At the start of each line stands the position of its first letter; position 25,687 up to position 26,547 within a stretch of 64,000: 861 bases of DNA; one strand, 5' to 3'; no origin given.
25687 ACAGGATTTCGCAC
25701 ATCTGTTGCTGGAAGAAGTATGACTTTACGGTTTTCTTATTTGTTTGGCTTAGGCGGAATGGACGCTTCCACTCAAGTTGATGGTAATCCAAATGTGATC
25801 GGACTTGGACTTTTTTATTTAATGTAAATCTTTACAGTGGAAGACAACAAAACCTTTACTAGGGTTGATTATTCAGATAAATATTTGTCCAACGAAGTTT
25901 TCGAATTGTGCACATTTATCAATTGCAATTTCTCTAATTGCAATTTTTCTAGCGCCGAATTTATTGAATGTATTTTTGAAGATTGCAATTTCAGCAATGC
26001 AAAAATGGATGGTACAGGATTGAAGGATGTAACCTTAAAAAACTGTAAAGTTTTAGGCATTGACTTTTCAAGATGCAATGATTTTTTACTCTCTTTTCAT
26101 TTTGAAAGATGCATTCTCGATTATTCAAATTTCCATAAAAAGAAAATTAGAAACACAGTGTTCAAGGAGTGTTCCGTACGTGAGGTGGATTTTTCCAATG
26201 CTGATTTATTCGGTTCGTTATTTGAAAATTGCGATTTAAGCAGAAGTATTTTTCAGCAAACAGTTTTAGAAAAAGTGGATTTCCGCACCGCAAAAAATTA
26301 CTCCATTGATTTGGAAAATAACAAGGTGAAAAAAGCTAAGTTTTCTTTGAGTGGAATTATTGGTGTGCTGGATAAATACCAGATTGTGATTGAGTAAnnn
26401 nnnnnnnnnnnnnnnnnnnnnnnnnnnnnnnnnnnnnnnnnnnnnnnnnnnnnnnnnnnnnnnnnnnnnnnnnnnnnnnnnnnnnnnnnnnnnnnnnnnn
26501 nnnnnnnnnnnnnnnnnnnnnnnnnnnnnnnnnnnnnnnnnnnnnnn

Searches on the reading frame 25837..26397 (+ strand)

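Call 23: search_protein_families(library=pfam, proteins=[window:25837-26397:+], max_evalue=0.001)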
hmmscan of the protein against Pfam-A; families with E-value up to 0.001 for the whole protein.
window:25837-26397:+ (186 aa): 4 families
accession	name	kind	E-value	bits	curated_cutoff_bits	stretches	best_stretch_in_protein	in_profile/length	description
PF13599.13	Pentapeptide_4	-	9.2e-26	90.2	38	2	22-81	3-62/78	Pentapeptide repeat region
PF00805.28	Pentapeptide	-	4e-20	71.5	20.2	2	25-58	6-39/40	Pentapeptide repeats (8 copies)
PF13576.12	Pentapeptide_3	-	2.4e-16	60.1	27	2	22-66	1-48/48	Pentapeptide repeats (9 copies)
PF23894.2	LD_SV2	-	3.8e-10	40.4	29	3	17-76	17-76/92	SV2A/B/C luminal domain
